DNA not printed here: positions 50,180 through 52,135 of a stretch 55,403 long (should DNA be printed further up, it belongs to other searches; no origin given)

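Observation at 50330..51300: Sortase with a ~320-aa cytoplasmic extension containing a RecA C-terminal-domain-like segment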

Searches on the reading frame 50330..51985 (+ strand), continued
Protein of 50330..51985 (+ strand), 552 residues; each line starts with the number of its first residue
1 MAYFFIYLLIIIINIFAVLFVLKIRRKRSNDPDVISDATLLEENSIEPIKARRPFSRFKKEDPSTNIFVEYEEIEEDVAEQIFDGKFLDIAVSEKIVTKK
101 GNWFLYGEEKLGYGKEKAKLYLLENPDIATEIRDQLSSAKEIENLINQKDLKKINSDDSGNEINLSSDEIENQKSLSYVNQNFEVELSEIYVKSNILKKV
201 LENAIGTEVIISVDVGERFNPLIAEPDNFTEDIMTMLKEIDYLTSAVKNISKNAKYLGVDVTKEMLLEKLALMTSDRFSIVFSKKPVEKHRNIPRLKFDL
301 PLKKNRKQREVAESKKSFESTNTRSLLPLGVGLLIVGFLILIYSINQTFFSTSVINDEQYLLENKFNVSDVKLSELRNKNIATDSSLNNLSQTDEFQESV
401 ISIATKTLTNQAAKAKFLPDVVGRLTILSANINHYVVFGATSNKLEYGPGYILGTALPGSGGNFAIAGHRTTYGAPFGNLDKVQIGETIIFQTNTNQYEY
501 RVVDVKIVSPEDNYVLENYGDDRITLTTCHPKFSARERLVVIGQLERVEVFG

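Call 9: find_homologous_proteins(query=window:50330-51985:+, max_evalue=0.00001)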
Query window:50330-51985:+ (552 aa): 785 proteins with E <= 0.00001 among 8000 candidates; the best 120 are listed.
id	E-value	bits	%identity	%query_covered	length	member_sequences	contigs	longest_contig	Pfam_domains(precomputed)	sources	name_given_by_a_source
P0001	0.0e+0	1170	98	100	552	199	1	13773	PF04203.19,PF21096.3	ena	-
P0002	0.0e+0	1165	97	100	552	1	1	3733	PF04203.19,PF21096.3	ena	-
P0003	0.0e+0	1154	96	100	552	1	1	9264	PF04203.19,PF21096.3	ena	-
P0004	0.0e+0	1150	95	97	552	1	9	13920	PF04203.19,PF21096.3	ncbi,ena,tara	tara:strand:+ start:41 stop:1699 length:1659 start_codon:yes stop_codon:yes gene_type:complete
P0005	0.0e+0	1148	95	97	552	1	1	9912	PF04203.19,PF21096.3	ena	-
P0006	0.0e+0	1148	95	97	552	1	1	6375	PF04203.19,PF21096.3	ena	-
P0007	0.0e+0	1148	95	97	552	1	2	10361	PF04203.19,PF21096.3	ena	-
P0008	0.0e+0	1148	95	97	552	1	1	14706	PF04203.19,PF21096.3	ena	-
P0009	0.0e+0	1147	95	97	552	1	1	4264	PF04203.19,PF21096.3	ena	-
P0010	0.0e+0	1147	95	97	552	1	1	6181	PF04203.19,PF21096.3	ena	-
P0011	0.0e+0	1147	95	97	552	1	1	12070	PF04203.19,PF21096.3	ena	-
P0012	0.0e+0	1145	95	97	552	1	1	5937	PF04203.19,PF21096.3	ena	-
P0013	0.0e+0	1145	95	97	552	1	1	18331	PF04203.19,PF21096.3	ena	-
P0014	0.0e+0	1144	95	97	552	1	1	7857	PF04203.19,PF21096.3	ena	-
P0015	0.0e+0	1130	95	99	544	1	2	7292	PF04203.19,PF21096.3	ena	-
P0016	0.0e+0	1129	95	99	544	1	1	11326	PF04203.19,PF21096.3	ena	-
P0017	0.0e+0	1128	95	99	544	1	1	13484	PF04203.19,PF21096.3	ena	-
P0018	0.0e+0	1127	95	99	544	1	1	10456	PF04203.19,PF21096.3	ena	-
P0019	0.0e+0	1125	94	99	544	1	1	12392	PF04203.19,PF21096.3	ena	-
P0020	0.0e+0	1124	94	99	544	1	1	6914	PF04203.19,PF21096.3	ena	-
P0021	0.0e+0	1065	92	93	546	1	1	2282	PF04203.19,PF21096.3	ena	-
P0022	0.0e+0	1051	86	100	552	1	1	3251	PF04203.19,PF21096.3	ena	-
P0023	0.0e+0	1028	84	100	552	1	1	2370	PF04203.19,PF21096.3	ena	-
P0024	0.0e+0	1023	84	100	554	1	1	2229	PF04203.19,PF21096.3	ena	-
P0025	0.0e+0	1015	83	100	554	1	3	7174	PF04203.19,PF21096.3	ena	-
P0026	0.0e+0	1015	83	100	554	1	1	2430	PF04203.19,PF21096.3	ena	-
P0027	0.0e+0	1014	83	100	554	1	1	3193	PF04203.19,PF21096.3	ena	-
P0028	0.0e+0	1014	83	100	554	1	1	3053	PF04203.19,PF21096.3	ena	-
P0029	0.0e+0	1014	83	100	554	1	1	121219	PF04203.19,PF21096.3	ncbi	-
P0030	0.0e+0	1014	83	100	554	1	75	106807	PF04203.19,PF21096.3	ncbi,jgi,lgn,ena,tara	tara:strand:+ start:10 stop:1674 length:1665 start_codon:yes stop_codon:yes gene_type:complete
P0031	0.0e+0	1014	83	100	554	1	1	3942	PF04203.19,PF21096.3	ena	-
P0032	0.0e+0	1013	83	100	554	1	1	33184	PF04203.19,PF21096.3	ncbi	-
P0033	0.0e+0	1013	83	100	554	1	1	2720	PF04203.19,PF21096.3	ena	-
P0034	0.0e+0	1013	83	100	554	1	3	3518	PF04203.19,PF21096.3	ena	-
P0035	0.0e+0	1013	83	100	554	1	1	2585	PF04203.19,PF21096.3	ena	-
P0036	0.0e+0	1012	83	100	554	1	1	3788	PF04203.19,PF21096.3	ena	-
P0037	0.0e+0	1012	83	100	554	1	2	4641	PF04203.19,PF21096.3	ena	-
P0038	0.0e+0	1012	83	100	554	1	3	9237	PF04203.19,PF21096.3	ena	-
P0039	0.0e+0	1012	83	100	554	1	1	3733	PF04203.19,PF21096.3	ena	-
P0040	0.0e+0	1012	83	100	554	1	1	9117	PF04203.19,PF21096.3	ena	-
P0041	0.0e+0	1011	83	100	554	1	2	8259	PF04203.19,PF21096.3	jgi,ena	-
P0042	0.0e+0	1011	83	100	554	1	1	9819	PF04203.19,PF21096.3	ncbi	-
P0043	0.0e+0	1011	83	100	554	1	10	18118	PF04203.19,PF21096.3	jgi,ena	-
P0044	0.0e+0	1011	83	100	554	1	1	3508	PF04203.19,PF21096.3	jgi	-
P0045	0.0e+0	1011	83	100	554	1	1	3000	PF04203.19,PF21096.3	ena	-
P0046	0.0e+0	1011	83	100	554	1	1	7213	PF04203.19,PF21096.3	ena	-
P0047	0.0e+0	1011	83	100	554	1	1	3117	PF04203.19,PF21096.3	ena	-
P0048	0.0e+0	1010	83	100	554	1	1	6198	PF04203.19,PF21096.3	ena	-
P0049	0.0e+0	1010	82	100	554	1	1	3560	PF04203.19,PF21096.3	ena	-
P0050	0.0e+0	1010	82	100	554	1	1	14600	PF04203.19,PF21096.3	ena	-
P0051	0.0e+0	1010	82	100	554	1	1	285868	PF04203.19,PF21096.3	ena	-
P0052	0.0e+0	1010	83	100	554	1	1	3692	PF04203.19,PF21096.3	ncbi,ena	-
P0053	0.0e+0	1010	82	100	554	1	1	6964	PF04203.19,PF21096.3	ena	-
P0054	0.0e+0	1009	83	100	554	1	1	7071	PF04203.19,PF21096.3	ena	-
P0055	0.0e+0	1009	83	100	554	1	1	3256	PF04203.19,PF21096.3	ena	-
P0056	1.3e-298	1009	83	100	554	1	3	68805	PF04203.19,PF21096.3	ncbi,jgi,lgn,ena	-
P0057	1.3e-298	1009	82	100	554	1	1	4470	PF04203.19,PF21096.3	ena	-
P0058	1.4e-298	1009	83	100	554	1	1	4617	PF04203.19,PF21096.3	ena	-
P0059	1.4e-298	1009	83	100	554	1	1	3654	PF04203.19,PF21096.3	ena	-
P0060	1.8e-298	1009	83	100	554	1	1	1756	PF04203.19,PF21096.3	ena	-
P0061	1.9e-298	1009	82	100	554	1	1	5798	PF04203.19,PF21096.3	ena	-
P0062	1.9e-298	1009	82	100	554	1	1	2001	PF04203.19,PF21096.3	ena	-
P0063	2.1e-298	1008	82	100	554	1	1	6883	PF04203.19,PF21096.3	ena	-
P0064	2.6e-298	1008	82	100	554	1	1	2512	PF04203.19,PF21096.3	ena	-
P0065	2.8e-298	1008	82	100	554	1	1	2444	PF04203.19,PF21096.3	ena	-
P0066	3.3e-298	1008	82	100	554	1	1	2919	PF04203.19,PF21096.3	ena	-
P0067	3.6e-298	1008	82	100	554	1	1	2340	PF04203.19,PF21096.3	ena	-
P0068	4.9e-298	1007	82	100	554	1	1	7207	PF04203.19,PF21096.3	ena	-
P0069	4.9e-298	1007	82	100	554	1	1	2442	PF04203.19,PF21096.3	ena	-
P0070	5.0e-298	1007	82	100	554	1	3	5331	PF04203.19,PF21096.3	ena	-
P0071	5.2e-298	1007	82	100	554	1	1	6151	PF04203.19,PF21096.3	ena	-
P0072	5.9e-298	1007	82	100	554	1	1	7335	PF04203.19,PF21096.3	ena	-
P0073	6.6e-298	1007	82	100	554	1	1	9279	PF04203.19,PF21096.3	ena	-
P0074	6.9e-298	1007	82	100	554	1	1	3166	PF04203.19,PF21096.3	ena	-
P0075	6.9e-298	1007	82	100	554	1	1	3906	PF04203.19,PF21096.3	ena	-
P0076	7.1e-298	1007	82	100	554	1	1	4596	PF04203.19,PF21096.3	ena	-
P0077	8.0e-298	1007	83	100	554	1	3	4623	PF04203.19,PF21096.3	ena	-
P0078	1.0e-297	1006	82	100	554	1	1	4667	PF04203.19,PF21096.3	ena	-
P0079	1.1e-297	1006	81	97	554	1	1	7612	PF04203.19,PF21096.3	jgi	-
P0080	1.1e-297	1006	82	100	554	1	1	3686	PF04203.19,PF21096.3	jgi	-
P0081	1.4e-297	1006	82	100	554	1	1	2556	PF04203.19,PF21096.3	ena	-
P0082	1.4e-297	1006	81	100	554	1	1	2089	PF04203.19,PF21096.3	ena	-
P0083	1.4e-297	1006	82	100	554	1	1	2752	PF04203.19,PF21096.3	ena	-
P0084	1.6e-297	1006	82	100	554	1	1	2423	PF04203.19,PF21096.3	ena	-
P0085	1.6e-297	1006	82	100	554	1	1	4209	PF04203.19,PF21096.3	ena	-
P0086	2.1e-297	1005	82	100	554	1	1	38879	PF04203.19,PF21096.3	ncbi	-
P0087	2.1e-297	1005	82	100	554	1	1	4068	PF04203.19,PF21096.3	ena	-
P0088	2.2e-297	1005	82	100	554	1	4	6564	PF04203.19,PF21096.3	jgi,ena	-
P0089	2.2e-297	1005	82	100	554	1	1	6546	PF04203.19,PF21096.3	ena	-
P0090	2.4e-297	1005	82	100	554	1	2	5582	PF04203.19,PF21096.3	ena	-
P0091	2.4e-297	1005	82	100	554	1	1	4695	PF04203.19,PF21096.3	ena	-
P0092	2.5e-297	1005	82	100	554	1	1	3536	PF04203.19,PF21096.3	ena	-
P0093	2.6e-297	1005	82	100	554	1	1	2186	PF04203.19,PF21096.3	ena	-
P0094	2.7e-297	1005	82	100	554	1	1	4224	PF04203.19,PF21096.3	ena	-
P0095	2.8e-297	1005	82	100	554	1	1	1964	PF04203.19,PF21096.3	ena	-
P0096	3.1e-297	1005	82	100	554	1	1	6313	PF04203.19,PF21096.3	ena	-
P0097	3.3e-297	1004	82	100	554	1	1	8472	PF04203.19,PF21096.3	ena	-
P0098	3.3e-297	1004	82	100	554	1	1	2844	PF04203.19,PF21096.3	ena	-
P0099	3.4e-297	1004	82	100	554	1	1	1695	PF04203.19,PF21096.3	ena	-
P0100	3.8e-297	1004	82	100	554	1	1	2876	PF04203.19,PF21096.3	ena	-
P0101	4.0e-297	1004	82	100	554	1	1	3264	PF04203.19,PF21096.3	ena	-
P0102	4.1e-297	1004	82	100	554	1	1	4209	PF04203.19,PF21096.3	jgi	-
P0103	4.2e-297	1004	81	100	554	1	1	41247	PF04203.19,PF21096.3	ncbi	-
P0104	4.2e-297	1004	81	100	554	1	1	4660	PF04203.19,PF21096.3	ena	-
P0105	4.4e-297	1004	82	100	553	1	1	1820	PF04203.19,PF21096.3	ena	-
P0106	4.4e-297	1004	82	100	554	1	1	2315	PF04203.19,PF21096.3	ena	-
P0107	4.5e-297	1004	82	100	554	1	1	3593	PF04203.19,PF21096.3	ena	-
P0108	4.7e-297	1004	82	100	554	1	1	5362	PF04203.19,PF21096.3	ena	-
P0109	5.3e-297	1004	82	100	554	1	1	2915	PF04203.19,PF21096.3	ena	-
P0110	5.4e-297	1004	82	100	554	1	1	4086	PF04203.19,PF21096.3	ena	-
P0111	5.5e-297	1004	82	100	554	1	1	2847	PF04203.19,PF21096.3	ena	-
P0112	5.6e-297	1004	82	100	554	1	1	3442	PF04203.19,PF21096.3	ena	-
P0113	5.7e-297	1004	81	100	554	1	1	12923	PF04203.19,PF21096.3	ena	-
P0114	5.8e-297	1004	82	100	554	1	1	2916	PF04203.19,PF21096.3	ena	-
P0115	5.9e-297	1004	82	100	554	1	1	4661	PF04203.19,PF21096.3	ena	-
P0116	6.1e-297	1004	81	100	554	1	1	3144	PF04203.19,PF21096.3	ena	-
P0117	6.2e-297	1004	82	100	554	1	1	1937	PF04203.19,PF21096.3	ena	-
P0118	6.7e-297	1003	81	100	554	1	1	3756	PF04203.19,PF21096.3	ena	-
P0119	6.9e-297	1003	82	100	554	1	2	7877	PF04203.19,PF21096.3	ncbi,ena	-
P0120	7.1e-297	1003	82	100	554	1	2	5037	PF04203.19,PF21096.3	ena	-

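Call 14: find_encoding_contigs(protein=P0051, flank=10000, max_places=3)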
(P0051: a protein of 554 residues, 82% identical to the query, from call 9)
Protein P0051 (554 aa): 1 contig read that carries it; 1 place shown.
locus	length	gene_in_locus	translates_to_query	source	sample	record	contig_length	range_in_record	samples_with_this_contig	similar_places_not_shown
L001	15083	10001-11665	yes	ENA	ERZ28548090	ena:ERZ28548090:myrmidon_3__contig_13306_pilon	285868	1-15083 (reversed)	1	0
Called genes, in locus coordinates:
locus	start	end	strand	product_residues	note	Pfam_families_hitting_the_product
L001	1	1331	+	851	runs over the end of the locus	-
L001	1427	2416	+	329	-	-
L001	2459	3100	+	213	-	-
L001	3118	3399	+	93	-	-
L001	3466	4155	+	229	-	-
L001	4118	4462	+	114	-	-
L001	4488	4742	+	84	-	-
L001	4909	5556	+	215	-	-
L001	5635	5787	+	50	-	-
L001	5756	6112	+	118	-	-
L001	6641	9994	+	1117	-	-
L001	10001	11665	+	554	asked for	PF21096:RecA_C, PF04203:Sortase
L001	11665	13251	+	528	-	-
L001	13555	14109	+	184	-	-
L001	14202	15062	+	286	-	PF13593:SBF_like, PF01758:SBF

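Call 21: find_related_loci(query=A1, collection=genome_contigs, flank=10000)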
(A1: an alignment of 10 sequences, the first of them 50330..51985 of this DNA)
Query A1 (552 aa) in genome_contigs; peptide patterns used: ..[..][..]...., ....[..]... (x = any residue, [..] = any of these).
393 stretches matched a pattern; 10 encode a relative of the query (tblastn E <= 1e-3); 10 distinct loci.
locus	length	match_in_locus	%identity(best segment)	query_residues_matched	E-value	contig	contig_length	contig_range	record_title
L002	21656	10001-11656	99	1-552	0e+0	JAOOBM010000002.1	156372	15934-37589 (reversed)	Acidimicrobiaceae bacterium isolate AH-736-J19 AH-736-J19_NODE_2, whole genome shotgun sequence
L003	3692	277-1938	83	1-552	0e+0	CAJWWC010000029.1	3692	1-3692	MAG TPA_asm: uncultured Flavobacteriales bacterium isolate ERR599163_bin.88_MetaBAT_v2.12.1_MAG genome assembly, contig:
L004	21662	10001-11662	83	1-552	0e+0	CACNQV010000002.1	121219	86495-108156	MAG: uncultured Candidatus Actinomarina sp. isolate AH-287-A16 genome assembly, contig: AH-287-A16_NODE_2, whole genome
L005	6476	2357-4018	80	1-552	0e+0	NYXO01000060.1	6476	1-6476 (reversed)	MAG: Methanobacteriota archaeon isolate ARS96 15141, whole genome shotgun sequence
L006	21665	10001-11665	68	1-552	0e+0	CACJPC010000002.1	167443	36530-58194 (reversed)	uncultured Candidatus Actinomarina sp. isolate AG-447-L16 genome assembly, contig: AG-447-L16_NODE_2, whole genome shotg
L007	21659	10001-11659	62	1-552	0e+0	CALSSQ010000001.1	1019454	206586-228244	MAG: uncultured Candidatus Actinomarinales bacterium isolate AA_MB45 genome assembly, contig: contig_3032_AA_MB45, whole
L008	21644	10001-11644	62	1-546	0e+0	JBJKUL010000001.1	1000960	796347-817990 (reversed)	MAG: Candidatus Actinomarina sp. isolate LRMED-058 Acidimicrobiia-LRMED-058-C1, whole genome shotgun sequence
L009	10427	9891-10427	76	1-179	2e-85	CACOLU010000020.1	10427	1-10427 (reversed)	MAG: uncultured Candidatus Actinomarina sp. isolate AH-321-N21 genome assembly, contig: AH-321-N21_NODE_20, whole genome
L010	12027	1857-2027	35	85-137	2e-7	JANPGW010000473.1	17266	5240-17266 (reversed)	MAG: Saprospiraceae bacterium isolate VAR_69_metabat_271 VAR_69_k141_1818812, whole genome shotgun sequence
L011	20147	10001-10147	41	88-136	1e-5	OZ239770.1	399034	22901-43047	MAG: Mycoplasmatales bacterium isolate 597c4156-66fb-46ee-a67f-097f1797689d genome assembly, chromosome: 1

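Call 36: predict_structure(alignment_id=A2)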
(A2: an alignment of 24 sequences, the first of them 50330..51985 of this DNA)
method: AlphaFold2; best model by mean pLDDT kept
length: 552 residues; sequences in the alignment: 24
mean_pLDDT: 46.0   pTM: 0.28
mean pLDDT of the five models: 46.0, 44.8, 43.4, 40.0, 37.5
residues with pLDDT >= 90: 0; 70-90: 62; 50-70: 156; < 50: 334
segments of 3 or more residues with pLDDT < 50: 23-83, 140-182, 217-224, 293-330, 341-435, 437-483, 491-497, 510-512, 516-536, 549-552
pLDDT, mean of each block of 10 residues (from residue 1): 67 70 41 27 29 27 28 33 58 80 82 76 74 68 34 37 38 38 51 67 67 55 50 65 65 52 61 60 65 40 26 28 40 57 37 30 32 34 31 26 23 23 27 44 33 33 28 28 53 48 58 45 39 48 52 32
secondary structure, 60 per line:
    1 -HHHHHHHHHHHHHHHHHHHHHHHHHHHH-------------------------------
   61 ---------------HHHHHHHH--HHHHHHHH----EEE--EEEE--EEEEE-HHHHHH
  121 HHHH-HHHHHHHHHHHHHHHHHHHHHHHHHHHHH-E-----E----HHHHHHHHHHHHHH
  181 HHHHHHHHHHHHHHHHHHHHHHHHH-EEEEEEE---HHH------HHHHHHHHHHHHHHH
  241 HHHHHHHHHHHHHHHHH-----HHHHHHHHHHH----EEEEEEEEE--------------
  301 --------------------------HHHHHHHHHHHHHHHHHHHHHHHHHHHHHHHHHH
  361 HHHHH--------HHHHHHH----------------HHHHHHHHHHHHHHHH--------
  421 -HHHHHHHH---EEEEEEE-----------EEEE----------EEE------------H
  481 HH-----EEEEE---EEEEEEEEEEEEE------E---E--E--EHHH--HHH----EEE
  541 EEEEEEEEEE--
elements in order: H2-29 H76-83 H86-93 E98-100 E103-106 E109-113 H115-124 H126-154 H167-205 E207-213 H226-257 H263-273 E278-286 H327-365 H374-380 H397-412 H422-429 E433-439 E451-454 E465-467 E488-492 E496-508 E538-550

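Call 60: fold_search(model_id=the predicted structure, library=pdb)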
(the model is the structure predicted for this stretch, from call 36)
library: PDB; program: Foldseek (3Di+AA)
matches with E <= 10: 209; with E <= 0.001: 0
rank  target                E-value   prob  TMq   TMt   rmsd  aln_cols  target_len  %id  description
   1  1g19                  1.1e-03  1.00  0.10  0.18   1.2        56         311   39  STRUCTURE OF RECA PROTEIN (released 2000-12-11)
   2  2zro                  1.6e-03  1.00  0.10  0.17   1.1        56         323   41  MsRecA ADP form IV (released 2008-12-09)
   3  4ptl                  1.6e-03  1.00  0.10  0.17   1.2        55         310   40  Mycobacterium tuberculosis RecA glycerol bound low temperature structure IIC-GM (released 2015-03-18)
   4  4ppq                  1.7e-03  1.00  0.10  0.18   1.2        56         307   39  Mycobacterium tuberculosis RecA citrate bound low temperature structure IIA-CR (released 2015-03-18)
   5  1mo4                  1.7e-03  1.00  0.10  0.17   1.2        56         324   39  RECA-ATP-GAMMA-S COMPLEX (released 2003-02-18)
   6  1mo3                  1.9e-03  1.00  0.10  0.17   0.8        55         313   40  RECA-ADP COMPLEX (released 2003-02-18)
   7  2oe2                  1.9e-03  1.00  0.10  0.17   1.2        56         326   41  MSrecA-native-low humidity 95% (released 2007-06-19)
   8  1xms                  1.9e-03  1.00  0.10  0.19   1.5        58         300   38  E. coli RecA in complex with MnAMP-PNP (released 2005-01-04)
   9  4pqy                  2.0e-03  1.00  0.10  0.17   0.8        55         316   40  Mycobacterium tuberculosis RecA glycerol bound low temperature structure IIC-N4 (released 2015-03-18)
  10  4ppf                  2.0e-03  1.00  0.10  0.18   1.2        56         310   39  Mycobacterium tuberculosis RecA citrate bound low temperature structure IIA-N (released 2015-03-18)
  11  2ofo                  2.0e-03  1.00  0.10  0.17   1.1        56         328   41  MSrecA-native (released 2007-06-19)
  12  2zr9                  2.2e-03  1.00  0.10  0.18   1.1        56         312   41  MsRecA Q196E dATP form IV (released 2008-12-09)
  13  4ppn                  2.6e-03  1.00  0.10  0.18   1.2        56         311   39  Mycobacterium tuberculosis RecA citrate bound low temperature structure IIA-BN (released 2015-03-18)
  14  4poa                  2.7e-03  1.00  0.10  0.18   1.2        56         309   39  Mycobacterium tuberculosis RecA glycerol bound low temperature structure IIC-BN (released 2015-03-18)
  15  4po9                  2.7e-03  1.00  0.10  0.18   1.2        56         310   39  Mycobacterium tuberculosis RecA glycerol bound low temperature structure IIC-BR (released 2015-03-18)
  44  8trg_A                6.1e-03  1.00  0.10  0.17   1.0        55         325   38  Structure of full-length LexA bound to a RecA filament (released 2023-11-15)
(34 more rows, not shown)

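Call 61: list_cluster_members(proteins=[P0030, P0122, P0320, P0004])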
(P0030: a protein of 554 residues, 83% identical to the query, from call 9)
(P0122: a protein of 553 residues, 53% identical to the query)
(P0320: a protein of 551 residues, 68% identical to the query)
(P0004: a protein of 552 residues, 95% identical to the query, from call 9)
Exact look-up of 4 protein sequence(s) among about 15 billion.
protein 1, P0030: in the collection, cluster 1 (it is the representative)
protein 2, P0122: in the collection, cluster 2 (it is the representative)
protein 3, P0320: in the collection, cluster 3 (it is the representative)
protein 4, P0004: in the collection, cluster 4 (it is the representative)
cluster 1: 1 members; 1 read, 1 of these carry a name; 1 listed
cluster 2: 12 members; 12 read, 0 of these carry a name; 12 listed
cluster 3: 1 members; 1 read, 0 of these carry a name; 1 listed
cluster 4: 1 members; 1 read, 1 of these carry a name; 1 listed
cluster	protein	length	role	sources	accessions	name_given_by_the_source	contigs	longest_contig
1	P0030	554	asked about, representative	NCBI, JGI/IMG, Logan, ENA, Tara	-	strand:+ start:10 stop:1674 length:1665 start_codon:yes stop_codon:yes gene_type:complete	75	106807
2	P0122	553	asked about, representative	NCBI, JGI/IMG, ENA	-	-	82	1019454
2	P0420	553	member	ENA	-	-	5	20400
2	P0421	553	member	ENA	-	-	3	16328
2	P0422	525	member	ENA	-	-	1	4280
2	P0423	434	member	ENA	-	-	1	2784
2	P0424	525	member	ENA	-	-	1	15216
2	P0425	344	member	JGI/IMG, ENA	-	-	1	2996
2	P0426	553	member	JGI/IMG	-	-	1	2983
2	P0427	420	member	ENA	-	-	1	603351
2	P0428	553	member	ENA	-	-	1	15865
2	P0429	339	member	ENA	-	-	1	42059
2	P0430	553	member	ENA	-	-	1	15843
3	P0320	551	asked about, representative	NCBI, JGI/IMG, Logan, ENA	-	-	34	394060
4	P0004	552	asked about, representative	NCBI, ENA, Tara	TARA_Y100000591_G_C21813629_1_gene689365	strand:+ start:41 stop:1699 length:1659 start_codon:yes stop_codon:yes gene_type:complete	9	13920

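Call 72: search_protein_families(library=padloc, proteins=[window:50330-51985:+], max_evalue=0.01)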
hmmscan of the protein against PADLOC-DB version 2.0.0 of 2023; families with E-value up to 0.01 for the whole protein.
window:50330-51985:+ (552 aa): 0 families
